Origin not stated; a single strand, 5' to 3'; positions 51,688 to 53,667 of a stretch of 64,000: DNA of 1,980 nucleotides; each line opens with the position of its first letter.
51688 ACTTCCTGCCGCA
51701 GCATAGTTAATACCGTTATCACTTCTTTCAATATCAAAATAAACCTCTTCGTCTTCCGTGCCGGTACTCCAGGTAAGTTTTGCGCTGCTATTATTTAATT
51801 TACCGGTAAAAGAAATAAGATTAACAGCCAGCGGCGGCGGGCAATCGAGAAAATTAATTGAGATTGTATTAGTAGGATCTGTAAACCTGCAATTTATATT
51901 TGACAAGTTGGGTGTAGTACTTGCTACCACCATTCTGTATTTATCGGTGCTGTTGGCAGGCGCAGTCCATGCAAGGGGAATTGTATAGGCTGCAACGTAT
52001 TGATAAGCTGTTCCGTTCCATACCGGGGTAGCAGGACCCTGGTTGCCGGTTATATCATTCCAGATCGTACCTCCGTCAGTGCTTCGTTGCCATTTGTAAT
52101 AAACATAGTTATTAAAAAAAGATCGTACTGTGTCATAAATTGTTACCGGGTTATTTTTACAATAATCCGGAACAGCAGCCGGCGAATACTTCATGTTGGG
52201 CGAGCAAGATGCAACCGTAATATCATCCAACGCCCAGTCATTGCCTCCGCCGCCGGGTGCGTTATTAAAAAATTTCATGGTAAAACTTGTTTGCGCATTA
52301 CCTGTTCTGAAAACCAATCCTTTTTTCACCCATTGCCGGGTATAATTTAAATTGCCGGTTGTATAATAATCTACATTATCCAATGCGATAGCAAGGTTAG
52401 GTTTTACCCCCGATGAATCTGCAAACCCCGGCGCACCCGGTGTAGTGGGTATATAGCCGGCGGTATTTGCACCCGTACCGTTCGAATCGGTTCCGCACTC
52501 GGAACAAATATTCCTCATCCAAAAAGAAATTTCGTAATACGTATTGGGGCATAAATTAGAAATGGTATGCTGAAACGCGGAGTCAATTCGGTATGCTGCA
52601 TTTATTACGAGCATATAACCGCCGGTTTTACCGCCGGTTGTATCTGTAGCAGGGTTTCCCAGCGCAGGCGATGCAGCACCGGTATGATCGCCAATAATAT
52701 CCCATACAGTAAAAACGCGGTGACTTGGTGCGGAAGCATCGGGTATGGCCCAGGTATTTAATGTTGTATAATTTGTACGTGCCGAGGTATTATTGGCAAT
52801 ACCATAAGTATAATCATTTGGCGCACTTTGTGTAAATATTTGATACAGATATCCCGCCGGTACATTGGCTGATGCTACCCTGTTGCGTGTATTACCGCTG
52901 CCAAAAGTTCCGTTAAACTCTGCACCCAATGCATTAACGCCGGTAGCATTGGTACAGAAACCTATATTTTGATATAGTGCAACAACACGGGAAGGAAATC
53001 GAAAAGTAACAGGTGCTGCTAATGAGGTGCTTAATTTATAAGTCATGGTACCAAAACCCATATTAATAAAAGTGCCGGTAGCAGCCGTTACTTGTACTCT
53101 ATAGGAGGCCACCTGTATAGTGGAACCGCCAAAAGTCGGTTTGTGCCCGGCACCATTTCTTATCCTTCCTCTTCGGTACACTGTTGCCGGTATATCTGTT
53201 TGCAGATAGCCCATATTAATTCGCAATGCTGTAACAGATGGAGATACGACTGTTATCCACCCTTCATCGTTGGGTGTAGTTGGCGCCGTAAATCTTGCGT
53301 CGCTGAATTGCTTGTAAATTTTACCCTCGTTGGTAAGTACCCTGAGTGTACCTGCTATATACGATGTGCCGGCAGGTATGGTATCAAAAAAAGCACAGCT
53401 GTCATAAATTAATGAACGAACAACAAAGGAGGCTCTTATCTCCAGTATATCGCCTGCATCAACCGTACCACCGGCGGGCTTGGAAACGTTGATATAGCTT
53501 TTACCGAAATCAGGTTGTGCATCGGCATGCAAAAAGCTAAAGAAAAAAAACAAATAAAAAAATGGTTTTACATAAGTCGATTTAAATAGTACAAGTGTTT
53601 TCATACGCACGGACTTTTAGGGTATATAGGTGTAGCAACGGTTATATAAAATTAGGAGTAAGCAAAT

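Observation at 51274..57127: Tandem paralogous giant T9SS cargo proteins sharing an uncharacterised conserved core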

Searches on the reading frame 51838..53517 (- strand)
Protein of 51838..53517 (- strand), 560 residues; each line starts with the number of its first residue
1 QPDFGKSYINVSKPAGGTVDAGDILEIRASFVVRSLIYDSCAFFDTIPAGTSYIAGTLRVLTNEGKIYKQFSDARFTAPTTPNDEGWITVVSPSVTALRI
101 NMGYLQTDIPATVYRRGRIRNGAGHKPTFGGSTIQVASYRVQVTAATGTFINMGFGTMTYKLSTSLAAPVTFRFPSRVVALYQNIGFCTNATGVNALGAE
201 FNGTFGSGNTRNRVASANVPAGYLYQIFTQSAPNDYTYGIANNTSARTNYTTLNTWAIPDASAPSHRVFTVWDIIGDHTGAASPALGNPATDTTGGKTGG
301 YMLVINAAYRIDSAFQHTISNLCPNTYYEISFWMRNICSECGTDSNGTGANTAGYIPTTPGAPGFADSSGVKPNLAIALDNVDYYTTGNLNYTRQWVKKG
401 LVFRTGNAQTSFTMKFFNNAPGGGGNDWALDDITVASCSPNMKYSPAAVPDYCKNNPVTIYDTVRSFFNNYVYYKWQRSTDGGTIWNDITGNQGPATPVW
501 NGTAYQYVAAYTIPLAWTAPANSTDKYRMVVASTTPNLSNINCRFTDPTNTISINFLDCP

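Call 6: find_homologous_proteins(query=window:51838-53517:-)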
Query seq(560 aa) (560 aa): 1602 proteins with E <= 0.001 among 8000 candidates; the best 120 are listed.
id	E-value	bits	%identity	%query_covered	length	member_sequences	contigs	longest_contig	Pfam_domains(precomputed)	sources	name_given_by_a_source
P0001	0.0e+0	1285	100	100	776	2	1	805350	-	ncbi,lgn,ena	-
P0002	0.0e+0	1171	91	100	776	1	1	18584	-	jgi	jgi:trimeric autotransporter adhesin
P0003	0.0e+0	1123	86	100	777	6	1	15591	-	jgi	jgi:trimeric autotransporter adhesin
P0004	5.1e-241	819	68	99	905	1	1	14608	-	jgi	jgi:hypothetical protein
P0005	3.0e-239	813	67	99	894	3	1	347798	PF18962.8,PF23759.2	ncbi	-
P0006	4.7e-239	813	67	99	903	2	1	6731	PF18962.8,PF23759.2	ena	-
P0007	7.3e-238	809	66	99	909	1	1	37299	PF23759.2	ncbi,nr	ncbi:MAG: hypothetical protein Q8941_15545 [Bacteroidota bacterium]|nr:hypothetical protein [Bactero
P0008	2.1e-236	804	67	100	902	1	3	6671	PF18962.8,PF23759.2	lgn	-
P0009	1.8e-235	801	66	100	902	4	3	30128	PF18962.8,PF23759.2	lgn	-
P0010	4.5e-235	800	66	100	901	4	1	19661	PF23759.2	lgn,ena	-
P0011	9.7e-234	795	67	100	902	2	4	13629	PF23759.2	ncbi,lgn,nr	ncbi:MAG: hypothetical protein JNM88_02185 [Chitinophagaceae bacterium]|nr:hypothetical protein [Chi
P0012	1.3e-233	795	66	99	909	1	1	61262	PF23759.2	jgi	jgi:hypothetical protein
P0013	1.6e-233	795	66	99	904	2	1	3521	PF18962.8,PF23759.2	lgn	-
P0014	1.9e-233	794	66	100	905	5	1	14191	PF23759.2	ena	-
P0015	3.6e-232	790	64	99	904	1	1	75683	PF23759.2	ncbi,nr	ncbi:MAG: T9SS type A sorting domain-containing protein [Chitinophagaceae bacterium]|nr:T9SS type A 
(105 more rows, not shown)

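Call 7: search_solved_structures(query=window:51838-53517:-, max_evalue=10, show_alignments=2)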
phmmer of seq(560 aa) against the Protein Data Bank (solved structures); distinct sequences matched with E-value up to 10: 1.
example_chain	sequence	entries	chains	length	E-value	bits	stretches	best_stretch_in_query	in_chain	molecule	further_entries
2wsu_A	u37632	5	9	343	0.32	12.7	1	172-211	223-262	PUTATIVE FIBER PROTEIN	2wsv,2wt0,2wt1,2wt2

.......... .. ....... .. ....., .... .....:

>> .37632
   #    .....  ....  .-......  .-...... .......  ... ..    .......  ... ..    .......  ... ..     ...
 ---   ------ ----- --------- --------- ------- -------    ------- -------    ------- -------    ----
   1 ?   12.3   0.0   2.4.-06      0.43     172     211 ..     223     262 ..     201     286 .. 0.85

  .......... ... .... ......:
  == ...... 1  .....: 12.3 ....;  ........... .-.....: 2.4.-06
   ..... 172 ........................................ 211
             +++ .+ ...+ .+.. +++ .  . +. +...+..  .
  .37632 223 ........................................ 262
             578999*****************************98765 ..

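Call 18: find_encoding_contigs(protein=P0001, flank=10000, max_places=3)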
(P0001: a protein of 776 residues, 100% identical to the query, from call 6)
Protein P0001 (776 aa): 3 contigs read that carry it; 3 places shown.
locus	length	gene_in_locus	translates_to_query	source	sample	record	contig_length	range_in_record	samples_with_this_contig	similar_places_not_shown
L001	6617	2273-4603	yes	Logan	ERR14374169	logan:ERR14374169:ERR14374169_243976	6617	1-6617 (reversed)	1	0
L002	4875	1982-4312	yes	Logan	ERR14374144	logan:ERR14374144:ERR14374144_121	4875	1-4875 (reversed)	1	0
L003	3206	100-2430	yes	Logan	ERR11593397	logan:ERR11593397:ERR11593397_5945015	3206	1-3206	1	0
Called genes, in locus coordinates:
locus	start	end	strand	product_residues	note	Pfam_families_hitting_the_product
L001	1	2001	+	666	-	?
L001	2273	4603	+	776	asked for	-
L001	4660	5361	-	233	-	PF01252:Peptidase_A8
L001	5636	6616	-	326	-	?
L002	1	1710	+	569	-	?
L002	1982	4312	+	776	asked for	-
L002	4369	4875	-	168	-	?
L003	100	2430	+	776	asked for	-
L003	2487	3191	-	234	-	PF01252:Peptidase_A8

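Call 21: search_protein_representatives(protein=window:51838-53517:-)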
Query: 560 residues. Proteins with E-value up to 0.001 (for the whole library): 982; up to 1e-10: 474; up to 1e-30: 129. The best 150 are listed.
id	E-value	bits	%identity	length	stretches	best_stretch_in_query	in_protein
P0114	9.3e-219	744.1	66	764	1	3-559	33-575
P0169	1.9e-158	545.0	55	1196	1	4-553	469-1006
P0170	8.7e-155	532.9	54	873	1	3-559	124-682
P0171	1.6e-148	512.2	52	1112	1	4-556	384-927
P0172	3.2e-147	507.9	53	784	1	5-559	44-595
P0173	3.1e-146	504.6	56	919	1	3-552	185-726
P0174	6.6e-144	497.0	53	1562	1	3-559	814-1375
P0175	9.1e-144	496.5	50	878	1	1-559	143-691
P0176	4.8e-143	494.1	61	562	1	174-559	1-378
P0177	9.3e-138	476.7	53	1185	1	3-560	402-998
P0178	5.4e-134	464.2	56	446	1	2-432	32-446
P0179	2.9e-133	461.8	49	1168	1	3-555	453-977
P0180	2.8e-132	458.6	50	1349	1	3-555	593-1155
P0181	3.8e-131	454.8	48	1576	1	3-554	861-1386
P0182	2.1e-130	452.4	51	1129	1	3-559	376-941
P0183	2.3e-130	452.2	51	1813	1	3-549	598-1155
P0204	5.2e-102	358.7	47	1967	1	3-548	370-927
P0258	3.2e-51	191.0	34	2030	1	5-546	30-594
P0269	5.9e-44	167.0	33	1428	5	371-489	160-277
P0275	2.8e-36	141.7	32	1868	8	285-501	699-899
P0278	1.1e-35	139.7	30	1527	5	298-512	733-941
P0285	4.7e-33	131.0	30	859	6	371-506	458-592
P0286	6.5e-33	130.6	31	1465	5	371-531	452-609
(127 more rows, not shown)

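Call 24: search_protein_families(library=pfam, proteins=[P0269, P0275, P0278, P0285, P0286, P0258], max_evalue=0.01)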
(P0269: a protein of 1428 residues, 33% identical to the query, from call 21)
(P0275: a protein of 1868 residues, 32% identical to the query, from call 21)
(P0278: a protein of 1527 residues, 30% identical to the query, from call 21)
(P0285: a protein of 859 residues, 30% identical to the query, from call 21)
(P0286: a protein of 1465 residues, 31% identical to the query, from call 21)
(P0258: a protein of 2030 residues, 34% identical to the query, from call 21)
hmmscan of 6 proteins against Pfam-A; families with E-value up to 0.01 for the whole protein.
P0269 (1428 aa): 5 families
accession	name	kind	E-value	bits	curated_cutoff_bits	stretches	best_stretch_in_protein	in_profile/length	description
PF13585.12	CHU_C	-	3.5e-17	62.7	27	1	1335-1422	2-82/86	CHU_C Type IX secretion signal domain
PF19081.6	Ig_7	-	9.8e-05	23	27.3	0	1301-1330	53-82/84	Ig-like domain CHU_C associated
PF02018.23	CBM_4_9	-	0.00013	22.8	25.9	0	391-502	13-125/136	Carbohydrate binding domain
PF13573.12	SprB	-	0.00024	21.1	28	1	1179-1211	3-34/37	SprB repeat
PF02012.26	BNR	-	0.00044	20.3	27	0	265-274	1-10/12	BNR/Asp-box repeat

P0275 (1868 aa): 5 families
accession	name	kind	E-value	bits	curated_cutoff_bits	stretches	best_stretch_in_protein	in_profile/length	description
PF13585.12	CHU_C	-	1.5e-17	63.9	27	1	1775-1850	3-72/86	CHU_C Type IX secretion signal domain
PF03422.21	CBM_6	-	1.4e-05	25.8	28.9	0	464-509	60-110/125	Carbohydrate binding module (family 6)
PF02018.23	CBM_4_9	-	4.8e-05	24.2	25.9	1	427-506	48-128/136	Carbohydrate binding domain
PF13573.12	SprB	-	0.0016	18.4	28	1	1620-1653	3-35/37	SprB repeat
PF22637.2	CBM_4_9_1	-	0.0041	17.8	27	0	423-510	50-135/148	BppA domain 1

P0278 (1527 aa): 6 families
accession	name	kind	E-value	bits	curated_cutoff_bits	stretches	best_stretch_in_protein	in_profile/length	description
PF13585.12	CHU_C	-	3.3e-11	43.6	27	1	1434-1509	3-72/86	CHU_C Type IX secretion signal domain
PF04862.18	DUF642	-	1.1e-06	28.9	27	0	1092-1139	62-110/157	Protein of unknown function (DUF642)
PF19081.6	Ig_7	-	0.00076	20.2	27.3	0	1092-1129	42-79/84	Ig-like domain CHU_C associated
PF08329.16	ChitinaseA_N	-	0.0017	18.5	21.2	0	1096-1133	71-110/133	Chitinase A, N-terminal domain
PF13573.12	SprB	-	0.0049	16.9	28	0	1277-1310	3-35/37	SprB repeat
PF13895.12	Ig_2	-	0.0099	16.5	27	0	1092-1129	40-78/79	Immunoglobulin domain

P0285 (859 aa): 4 families
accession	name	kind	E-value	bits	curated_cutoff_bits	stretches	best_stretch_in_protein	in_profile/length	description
PF22637.2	CBM_4_9_1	-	2.8e-06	28.1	27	1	416-505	47-134/148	BppA domain 1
PF03422.21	CBM_6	-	0.00037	21.2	28.9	0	435-508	42-113/125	Carbohydrate binding module (family 6)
PF02018.23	CBM_4_9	-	0.0035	18.2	25.9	1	418-502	41-128/136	Carbohydrate binding domain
PF00629.30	MAM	-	0.0071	16.6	26.4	0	178-225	110-157/158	MAM domain, meprin/A5/mu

P0286 (1465 aa): 2 families
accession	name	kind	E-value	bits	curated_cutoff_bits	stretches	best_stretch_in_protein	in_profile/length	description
PF13585.12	CHU_C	-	2.5e-15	56.8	27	1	1373-1459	3-82/86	CHU_C Type IX secretion signal domain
PF22352.2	K319L-like_PKD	-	0.0032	17.9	27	0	1155-1195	16-56/84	K319L-like, PKD domain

P0258 (2030 aa): 3 families
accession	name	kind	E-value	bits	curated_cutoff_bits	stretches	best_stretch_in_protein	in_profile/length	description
PF17963.7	Big_9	-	2.5e-08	35.1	23.6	3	615-717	3-88/89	Bacterial Ig domain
PF17892.7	Cadherin_5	-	2.5e-07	30.9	26.5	1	913-955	54-95/98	Cadherin-like domain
PF18962.6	Por_Secre_tail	-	2.2e-06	28.3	27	1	1953-2021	1-69/75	Secretion system C-terminal sorting domain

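Call 30: find_homologous_proteins(query=A2)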
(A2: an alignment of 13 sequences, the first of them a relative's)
Query A2 (13 sequences) (767 aa, profile of the alignment): 1301 proteins with E <= 0.001 among 8000 candidates; the best 120 are listed.
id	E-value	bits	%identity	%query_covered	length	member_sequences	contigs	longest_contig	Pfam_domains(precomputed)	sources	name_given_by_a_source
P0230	0.0e+0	1040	35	97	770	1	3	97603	-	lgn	-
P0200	0.0e+0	1018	42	97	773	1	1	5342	-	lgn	-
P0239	2.2e-296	1003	35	100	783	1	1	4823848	-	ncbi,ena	-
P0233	8.5e-296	1001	35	97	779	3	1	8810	-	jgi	jgi:hypothetical protein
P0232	1.3e-291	987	35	97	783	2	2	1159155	PF18962.8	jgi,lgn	jgi:hypothetical protein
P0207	1.0e-289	981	41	97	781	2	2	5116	PF18962.8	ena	-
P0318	1.7e-288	977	36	100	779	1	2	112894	-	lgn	-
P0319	6.3e-288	975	36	100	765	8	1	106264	PF18962.8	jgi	jgi:hypothetical protein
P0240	1.2e-287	974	35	97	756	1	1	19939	PF18962.8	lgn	-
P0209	1.1e-286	971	100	100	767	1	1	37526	PF18962.8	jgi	jgi:hypothetical protein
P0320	1.3e-285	968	38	97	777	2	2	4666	PF18962.8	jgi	jgi:hypothetical protein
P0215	1.0e-284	965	41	99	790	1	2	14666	PF18962.8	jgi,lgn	jgi:hypothetical protein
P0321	1.6e-284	964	37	97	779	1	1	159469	PF18962.8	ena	-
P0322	3.1e-284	963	45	97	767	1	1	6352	PF18962.8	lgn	-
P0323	5.1e-283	959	36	97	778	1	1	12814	PF18962.8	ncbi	-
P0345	1.8e-274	931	44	100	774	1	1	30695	PF18962.8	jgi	jgi:uncharacterized repeat protein (TIGR01451 family)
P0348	3.3e-274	930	35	98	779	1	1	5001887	-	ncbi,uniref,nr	ncbi:T9SS type A sorting domain-containing protein [Flavihumibacter fluvii]|uniref:T9SS type A sorti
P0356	5.5e-273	926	42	100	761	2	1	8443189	PF18962.8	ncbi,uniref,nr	ncbi:T9SS C-terminal target domain-containing protein [Paraflavitalea soli]|uniref:T9SS C-terminal t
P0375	5.6e-269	913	43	97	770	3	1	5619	PF18962.8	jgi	jgi:uncharacterized repeat protein (TIGR01451 family)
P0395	2.3e-263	894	43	100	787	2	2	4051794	PF18962.8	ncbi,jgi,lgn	jgi:uncharacterized repeat protein (TIGR01451 family)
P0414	2.1e-260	884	43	97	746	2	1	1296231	PF18962.8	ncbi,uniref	ncbi:T9SS type A sorting domain-containing protein [Ferruginibacter sp. SUN106]|uniref:T9SS type A s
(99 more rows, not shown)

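Call 56: search_protein_families(library=pfam, max_evalue=0.01, proteins=[P0345, P0375, P0395, P0169, P0171, P0174, P0183, P0204])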
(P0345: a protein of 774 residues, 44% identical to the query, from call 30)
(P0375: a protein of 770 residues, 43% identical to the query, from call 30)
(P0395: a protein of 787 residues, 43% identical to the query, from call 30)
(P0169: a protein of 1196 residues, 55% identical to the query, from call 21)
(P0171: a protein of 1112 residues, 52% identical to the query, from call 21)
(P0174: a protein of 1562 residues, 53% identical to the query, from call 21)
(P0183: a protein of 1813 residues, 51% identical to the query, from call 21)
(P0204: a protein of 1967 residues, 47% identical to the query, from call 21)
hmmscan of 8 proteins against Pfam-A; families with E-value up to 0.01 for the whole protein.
P0345 (774 aa): 1 family
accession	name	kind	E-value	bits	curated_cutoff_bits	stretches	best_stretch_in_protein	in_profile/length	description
PF18962.6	Por_Secre_tail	-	2.8e-07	31.2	27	1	697-767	4-72/75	Secretion system C-terminal sorting domain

P0375 (770 aa): 1 family
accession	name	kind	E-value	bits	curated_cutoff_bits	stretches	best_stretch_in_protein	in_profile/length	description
PF18962.6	Por_Secre_tail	-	4.2e-06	27.4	27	1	693-767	4-75/75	Secretion system C-terminal sorting domain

P0395 (787 aa): 1 family
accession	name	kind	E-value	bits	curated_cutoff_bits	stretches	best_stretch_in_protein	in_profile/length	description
PF18962.6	Por_Secre_tail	-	1.6e-08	35.2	27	1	709-782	4-74/75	Secretion system C-terminal sorting domain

P0169 (1196 aa): 2 families
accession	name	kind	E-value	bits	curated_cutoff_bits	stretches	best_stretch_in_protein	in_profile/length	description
PF23759.1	GBD_T9SS_assoc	-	4.3e-12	46.8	27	1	34-155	3-116/116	Galactose binding domain-like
PF18962.6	Por_Secre_tail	-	4.6e-06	27.3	27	1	1119-1192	4-74/75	Secretion system C-terminal sorting domain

P0171 (1112 aa): 3 families
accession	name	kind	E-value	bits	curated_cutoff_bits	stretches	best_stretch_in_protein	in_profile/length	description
PF23759.1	GBD_T9SS_assoc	-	8.4e-08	32.9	27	1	246-372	1-112/116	Galactose binding domain-like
PF18962.6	Por_Secre_tail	-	0.00073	20.2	27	1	1037-1105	4-69/75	Secretion system C-terminal sorting domain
PF00041.27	fn3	-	0.0015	19.1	25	0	337-365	42-71/84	Fibronectin type III domain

P0174 (1562 aa): 3 families
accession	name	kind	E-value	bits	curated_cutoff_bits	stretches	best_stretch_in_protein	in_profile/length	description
PF23759.1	GBD_T9SS_assoc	-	4.1e-58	195.2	27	6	151-263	1-107/116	Galactose binding domain-like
PF00041.27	fn3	-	5.3e-06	27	25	0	113-137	48-72/84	Fibronectin type III domain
PF18962.6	Por_Secre_tail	-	2.5e-05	24.9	27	1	1487-1559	4-73/75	Secretion system C-terminal sorting domain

P0183 (1813 aa): 2 families
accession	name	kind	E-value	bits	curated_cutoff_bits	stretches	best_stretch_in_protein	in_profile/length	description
PF23759.1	GBD_T9SS_assoc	-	2.3e-27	96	27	3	310-423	2-108/116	Galactose binding domain-like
PF18962.6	Por_Secre_tail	-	1e-08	35.8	27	1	1737-1811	3-75/75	Secretion system C-terminal sorting domain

P0204 (1967 aa): 2 families
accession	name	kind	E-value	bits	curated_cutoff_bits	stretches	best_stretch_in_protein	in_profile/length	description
PF21722.4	Gly_rich_2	-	1.7e-13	51.5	24.3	1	49-259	5-225/226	Glycine-rich domain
PF18962.6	Por_Secre_tail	-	0.0075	17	27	1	1890-1960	3-70/75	Secretion system C-terminal sorting domain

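Call 57: search_protein_families(library=ncbifam, max_evalue=0.01, proteins=[P0345, P0375, P0395, P0169, P0171])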
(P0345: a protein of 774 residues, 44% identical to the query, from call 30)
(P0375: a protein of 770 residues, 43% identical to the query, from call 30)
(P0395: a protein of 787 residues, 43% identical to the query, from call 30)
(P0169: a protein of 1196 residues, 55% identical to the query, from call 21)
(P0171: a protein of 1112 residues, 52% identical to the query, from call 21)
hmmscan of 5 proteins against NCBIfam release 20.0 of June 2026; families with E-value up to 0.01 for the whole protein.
P0345 (774 aa): 3 families
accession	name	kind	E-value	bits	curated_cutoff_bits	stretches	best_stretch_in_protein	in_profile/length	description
TIGR04183.1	Por_Secre_tail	domain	1.1e-07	31.7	23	1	697-771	4-71/72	T9SS type A sorting domain-containing protein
NF038113.1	T9SSA_dep_M36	equivalog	3.2e-05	22.3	885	1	683-770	783-867/869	T9SS-dependent M36 family metallopeptidase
TIGR01451.2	B_ant_repeat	repeat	4e-05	23.5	24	1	67-90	27-50/53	DUF11 type repeat protein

P0375 (770 aa): 2 families
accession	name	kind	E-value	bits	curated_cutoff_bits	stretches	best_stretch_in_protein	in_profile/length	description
TIGR04183.1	Por_Secre_tail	domain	3.2e-09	36.6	23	1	693-767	4-71/72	T9SS type A sorting domain-containing protein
TIGR01451.2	B_ant_repeat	repeat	5.3e-05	23.2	24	1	48-90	10-50/53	DUF11 type repeat protein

P0395 (787 aa): 3 families
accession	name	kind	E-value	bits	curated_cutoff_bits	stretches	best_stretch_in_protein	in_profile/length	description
TIGR04183.1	Por_Secre_tail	domain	2.6e-08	33.7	23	1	709-783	4-71/72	T9SS type A sorting domain-containing protein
NF038113.1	T9SSA_dep_M36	equivalog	1.2e-05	23.7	885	1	704-782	793-867/869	T9SS-dependent M36 family metallopeptidase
TIGR01451.2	B_ant_repeat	repeat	0.00063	19.7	24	1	76-108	17-49/53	DUF11 type repeat protein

P0169 (1196 aa): 1 family
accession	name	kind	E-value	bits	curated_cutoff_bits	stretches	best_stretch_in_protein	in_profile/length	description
TIGR04183.1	Por_Secre_tail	domain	2.5e-07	30.6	23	1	1119-1193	4-71/72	T9SS type A sorting domain-containing protein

P0171 (1112 aa): 1 family
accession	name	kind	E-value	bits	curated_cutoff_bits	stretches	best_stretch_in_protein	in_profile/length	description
TIGR04183.1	Por_Secre_tail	domain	6.1e-07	29.3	23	1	1037-1112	4-72/72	T9SS type A sorting domain-containing protein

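Call 59: find_encoding_contigs(protein=P0356, flank=8000, max_places=1)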
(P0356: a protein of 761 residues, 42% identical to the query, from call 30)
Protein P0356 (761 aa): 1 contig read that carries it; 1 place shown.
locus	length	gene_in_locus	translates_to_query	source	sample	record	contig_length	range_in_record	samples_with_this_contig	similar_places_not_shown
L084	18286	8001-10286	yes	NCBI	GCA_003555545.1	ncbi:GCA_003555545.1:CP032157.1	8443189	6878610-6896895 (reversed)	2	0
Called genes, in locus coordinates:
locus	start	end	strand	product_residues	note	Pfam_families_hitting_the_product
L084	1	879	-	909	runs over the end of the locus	PF07635:PSCyt1, PF13442:Cytochrome_CBB3 (faint), PF07583:PSCyt2, PF03422:CBM_6 (weak), PF07587:PSD1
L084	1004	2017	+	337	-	PF00356:LacI, PF00532:Peripla_BP_1, PF13407:Peripla_BP_4, PF13377:Peripla_BP_3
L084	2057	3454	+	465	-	PF00206:Lyase_1, PF10415:FumaraseC_C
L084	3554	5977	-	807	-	PF22904:NOMO1-like_2nd (weak), PF13620:CarboxypepD_reg, PF13715:CarbopepD_reg_2, PF07715:Plug, PF00593:TonB_dep_Rec_b-barrel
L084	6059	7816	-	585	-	PF07995:GSDH, PF18962:Por_Secre_tail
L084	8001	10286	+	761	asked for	PF18962:Por_Secre_tail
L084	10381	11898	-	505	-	-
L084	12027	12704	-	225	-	PF01252:Peptidase_A8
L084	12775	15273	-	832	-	PF08245:Mur_ligase_M, PF02875:Mur_ligase_C (weak), PF01168:Ala_racemase_N, PF00842:Ala_racemase_C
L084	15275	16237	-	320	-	PF03741:TerC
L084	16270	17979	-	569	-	PF23357:DUF7088, PF09822:ABC_transp_aux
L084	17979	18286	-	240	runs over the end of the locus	PF12679:ABC2_membrane_2, PF12730:ABC2_membrane_4 (weak), PF13346:ABC2_membrane_5 (weak), PF12698:ABC2_membrane_3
